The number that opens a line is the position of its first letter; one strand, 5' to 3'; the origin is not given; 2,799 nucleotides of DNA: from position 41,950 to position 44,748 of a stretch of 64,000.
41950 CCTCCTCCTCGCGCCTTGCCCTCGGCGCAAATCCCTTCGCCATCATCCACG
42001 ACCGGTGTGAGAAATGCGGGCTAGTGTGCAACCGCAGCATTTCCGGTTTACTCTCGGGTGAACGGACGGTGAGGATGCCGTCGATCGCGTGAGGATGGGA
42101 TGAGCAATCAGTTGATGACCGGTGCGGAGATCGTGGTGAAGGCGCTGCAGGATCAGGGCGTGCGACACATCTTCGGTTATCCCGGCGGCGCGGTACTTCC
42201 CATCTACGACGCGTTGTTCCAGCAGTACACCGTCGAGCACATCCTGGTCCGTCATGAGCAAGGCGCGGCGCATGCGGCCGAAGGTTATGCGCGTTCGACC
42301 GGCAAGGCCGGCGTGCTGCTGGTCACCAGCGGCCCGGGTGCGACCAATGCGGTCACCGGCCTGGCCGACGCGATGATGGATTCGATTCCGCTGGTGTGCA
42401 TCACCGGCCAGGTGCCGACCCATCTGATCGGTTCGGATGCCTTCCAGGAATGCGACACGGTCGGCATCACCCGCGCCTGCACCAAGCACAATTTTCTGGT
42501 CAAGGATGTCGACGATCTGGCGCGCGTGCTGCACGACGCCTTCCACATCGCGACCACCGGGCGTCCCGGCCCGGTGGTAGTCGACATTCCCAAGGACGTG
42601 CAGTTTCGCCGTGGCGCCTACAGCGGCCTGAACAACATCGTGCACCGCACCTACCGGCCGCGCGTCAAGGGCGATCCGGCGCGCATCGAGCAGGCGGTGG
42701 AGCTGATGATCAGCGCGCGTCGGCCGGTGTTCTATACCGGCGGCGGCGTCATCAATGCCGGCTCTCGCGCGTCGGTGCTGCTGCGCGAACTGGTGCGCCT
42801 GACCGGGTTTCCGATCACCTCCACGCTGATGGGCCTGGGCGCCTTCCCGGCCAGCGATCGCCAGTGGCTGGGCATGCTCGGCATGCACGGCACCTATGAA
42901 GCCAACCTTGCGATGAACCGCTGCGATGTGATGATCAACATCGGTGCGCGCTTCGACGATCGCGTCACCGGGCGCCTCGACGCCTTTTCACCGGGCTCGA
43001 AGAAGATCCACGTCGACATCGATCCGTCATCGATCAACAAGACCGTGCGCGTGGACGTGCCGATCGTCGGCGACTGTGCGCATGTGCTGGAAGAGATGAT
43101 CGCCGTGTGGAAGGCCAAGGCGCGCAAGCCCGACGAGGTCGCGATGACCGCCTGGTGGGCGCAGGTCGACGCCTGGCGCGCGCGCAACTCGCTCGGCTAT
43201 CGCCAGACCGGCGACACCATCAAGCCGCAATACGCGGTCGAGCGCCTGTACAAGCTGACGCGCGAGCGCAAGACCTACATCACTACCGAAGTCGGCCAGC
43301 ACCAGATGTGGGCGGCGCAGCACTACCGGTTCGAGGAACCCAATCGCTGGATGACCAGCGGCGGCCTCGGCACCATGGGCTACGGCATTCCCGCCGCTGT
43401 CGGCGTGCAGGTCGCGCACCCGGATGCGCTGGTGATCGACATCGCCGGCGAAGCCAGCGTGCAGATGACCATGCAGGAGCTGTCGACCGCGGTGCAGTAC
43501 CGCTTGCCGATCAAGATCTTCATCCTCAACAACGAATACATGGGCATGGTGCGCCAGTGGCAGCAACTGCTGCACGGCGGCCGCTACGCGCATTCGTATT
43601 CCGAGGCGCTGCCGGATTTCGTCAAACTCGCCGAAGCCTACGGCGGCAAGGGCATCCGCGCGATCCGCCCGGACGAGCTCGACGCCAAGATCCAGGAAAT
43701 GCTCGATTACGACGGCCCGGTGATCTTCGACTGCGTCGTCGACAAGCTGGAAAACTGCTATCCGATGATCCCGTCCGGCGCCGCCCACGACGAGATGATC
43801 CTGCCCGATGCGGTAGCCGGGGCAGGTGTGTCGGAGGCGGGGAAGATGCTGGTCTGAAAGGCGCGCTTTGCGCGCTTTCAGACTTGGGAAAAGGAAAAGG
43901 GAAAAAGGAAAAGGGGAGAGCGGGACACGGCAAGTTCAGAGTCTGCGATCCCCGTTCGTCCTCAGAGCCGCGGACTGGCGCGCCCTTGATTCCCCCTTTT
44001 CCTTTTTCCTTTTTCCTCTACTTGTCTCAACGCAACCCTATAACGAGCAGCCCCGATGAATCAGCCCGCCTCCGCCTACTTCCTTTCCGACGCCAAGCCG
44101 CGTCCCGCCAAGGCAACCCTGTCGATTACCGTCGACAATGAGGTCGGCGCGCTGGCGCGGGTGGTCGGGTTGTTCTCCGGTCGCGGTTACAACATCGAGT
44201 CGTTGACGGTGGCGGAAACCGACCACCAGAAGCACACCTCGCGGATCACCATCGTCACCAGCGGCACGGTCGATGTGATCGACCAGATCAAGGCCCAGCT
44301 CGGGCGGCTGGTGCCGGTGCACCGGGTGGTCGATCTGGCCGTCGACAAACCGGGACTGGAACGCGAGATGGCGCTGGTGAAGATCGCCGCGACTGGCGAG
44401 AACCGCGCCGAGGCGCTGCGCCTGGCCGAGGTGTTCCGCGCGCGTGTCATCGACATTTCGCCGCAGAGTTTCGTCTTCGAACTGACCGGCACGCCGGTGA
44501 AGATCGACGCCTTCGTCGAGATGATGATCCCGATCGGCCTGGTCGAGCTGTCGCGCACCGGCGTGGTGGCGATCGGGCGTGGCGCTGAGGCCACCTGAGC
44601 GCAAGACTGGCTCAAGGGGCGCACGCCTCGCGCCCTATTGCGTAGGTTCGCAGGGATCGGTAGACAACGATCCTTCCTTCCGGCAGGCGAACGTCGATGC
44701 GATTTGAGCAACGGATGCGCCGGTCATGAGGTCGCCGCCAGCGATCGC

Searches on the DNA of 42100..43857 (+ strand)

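Call 14: search_dna_similar(query=window:42100-43857:+, collection=plasmids, mode=near, max_rows=5)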
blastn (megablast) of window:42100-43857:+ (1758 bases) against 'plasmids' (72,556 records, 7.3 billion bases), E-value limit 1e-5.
Records with a match: 8; places in all: 8; records where one place covers at least 80% of the query: 7.
Best place of each record, by identity: 60-80% 8.
By first word of the organism name: Sinorhizobium 3; Rhizobium 3; Tistrella 1; Methylobacterium 1.
By predicted mobility (MOB-suite, as given by PLSDB): non-mobilizable 8.
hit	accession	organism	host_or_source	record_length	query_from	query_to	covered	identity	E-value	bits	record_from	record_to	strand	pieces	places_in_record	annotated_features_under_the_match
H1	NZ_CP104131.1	Sinorhizobium sp. K101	Phaseolus vulgaris,cell ...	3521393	15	1709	96%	76.6%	0e+0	894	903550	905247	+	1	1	none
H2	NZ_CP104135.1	Sinorhizobium sp. C101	Phaseolus vulgaris,cell ...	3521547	15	1709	96%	76.6%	0e+0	894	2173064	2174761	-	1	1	none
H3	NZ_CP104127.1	Sinorhizobium sp. M103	Phaseolus vulgaris,cell ...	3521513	15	1709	96%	76.6%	0e+0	894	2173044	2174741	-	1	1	none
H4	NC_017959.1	Tistrella mobilis KA081020-065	-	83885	19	1704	96%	75.8%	0e+0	809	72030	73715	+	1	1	acetolactate synthase 3 large subunit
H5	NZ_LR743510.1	Methylobacterium bullatum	-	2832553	51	1698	94%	76.3%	0e+0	845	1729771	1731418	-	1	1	none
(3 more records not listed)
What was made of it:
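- Tried and rejected: A megablast of ilvI against plasmids to identify the organism was uninformative (call 14).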

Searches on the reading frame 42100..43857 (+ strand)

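Call 74: search_protein_families(library=ncbifam, proteins=[window:42100-43857:+], max_evalue=0.00001)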
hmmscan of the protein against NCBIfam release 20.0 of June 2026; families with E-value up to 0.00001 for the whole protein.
window:42100-43857:+ (585 aa): 52 families (the best 25 are shown)
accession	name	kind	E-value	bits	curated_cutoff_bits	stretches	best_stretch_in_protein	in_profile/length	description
NF006581.0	PRK09107.1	equivalog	0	1115.7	974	1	3-584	8-594/595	acetolactate synthase 3 large subunit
NF005409.0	PRK06965.1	equivalog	2.3e-245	815.5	1035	1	4-568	19-582/587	acetolactate synthase 3 catalytic subunit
TIGR00118.1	acolac_lg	equivalog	2.8e-244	811.7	538.35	1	6-568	1-555/557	biosynthetic-type acetolactate synthase large subunit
NF005058.0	PRK06466.1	equivalog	5.6e-235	781.2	951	1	4-568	2-568/574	acetolactate synthase 3 large subunit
NF006525.0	PRK08979.1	equivalog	5.6e-218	725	1084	1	5-568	3-566/572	acetolactate synthase 3 large subunit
NF005936.0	PRK07979.1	equivalog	1e-217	724.1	1080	1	5-568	3-568/574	acetolactate synthase 3 large subunit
NF004710.0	PRK06048.1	equivalog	6.1e-216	718.2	976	1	4-567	6-557/561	acetolactate synthase large subunit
NF005651.0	PRK07418.1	subfamily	6.8e-216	718.2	942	1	3-567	16-579/617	acetolactate synthase large subunit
NF005364.0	PRK06882.1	equivalog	1.8e-215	716.7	1083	1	6-569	4-567/574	acetolactate synthase 3 large subunit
NF006319.0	PRK08527.1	equivalog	3.1e-213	709.3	905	1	6-570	4-561/565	acetolactate synthase large subunit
NF005860.0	PRK07789.1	equivalog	3.4e-213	709.4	881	1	3-567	31-598/615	acetolactate synthase large subunit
NF005228.0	PRK06725.1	equivalog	6.3e-213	708.1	991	1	4-568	14-566/571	acetolactate synthase large subunit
NF005824.0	PRK07710.1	equivalog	6.6e-211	701.6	976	1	3-566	14-567/573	acetolactate synthase large subunit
NF006524.0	PRK08978.1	equivalog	1e-202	674.3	738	1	6-567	1-544/548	acetolactate synthase 2 catalytic subunit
NF004919.0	PRK06276.1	equivalog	5e-196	652.5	866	1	6-570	1-560/582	acetolactate synthase large subunit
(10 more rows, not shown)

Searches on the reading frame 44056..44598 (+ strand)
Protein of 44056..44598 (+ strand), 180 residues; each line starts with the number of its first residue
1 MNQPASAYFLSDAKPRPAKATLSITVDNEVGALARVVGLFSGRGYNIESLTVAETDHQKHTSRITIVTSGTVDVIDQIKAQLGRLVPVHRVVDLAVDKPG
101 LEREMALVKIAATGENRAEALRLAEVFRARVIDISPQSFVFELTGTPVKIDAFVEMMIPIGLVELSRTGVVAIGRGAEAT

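Call 74: search_protein_families(library=ncbifam, proteins=[window:44056-44598:+], max_evalue=0.00001)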
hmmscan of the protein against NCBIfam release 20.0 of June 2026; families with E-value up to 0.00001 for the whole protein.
window:44056-44598:+ (180 aa): 4 families
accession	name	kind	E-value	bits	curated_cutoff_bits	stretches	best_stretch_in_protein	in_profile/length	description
NF008864.0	PRK11895.1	equivalog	9.3e-65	217.3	119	1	19-179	3-161/164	acetolactate synthase small subunit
TIGR00119.1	acolac_sm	equivalog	7.4e-51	172.2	56.9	1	19-176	2-157/158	acetolactate synthase small subunit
NF006036.0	PRK08178.1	equivalog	1.7e-07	31.1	128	1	15-100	10-93/102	acetolactate synthase small subunit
NF005233.0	PRK06737.1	equivalog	3.4e-07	30.3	102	1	21-91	4-73/76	ACT domain-containing protein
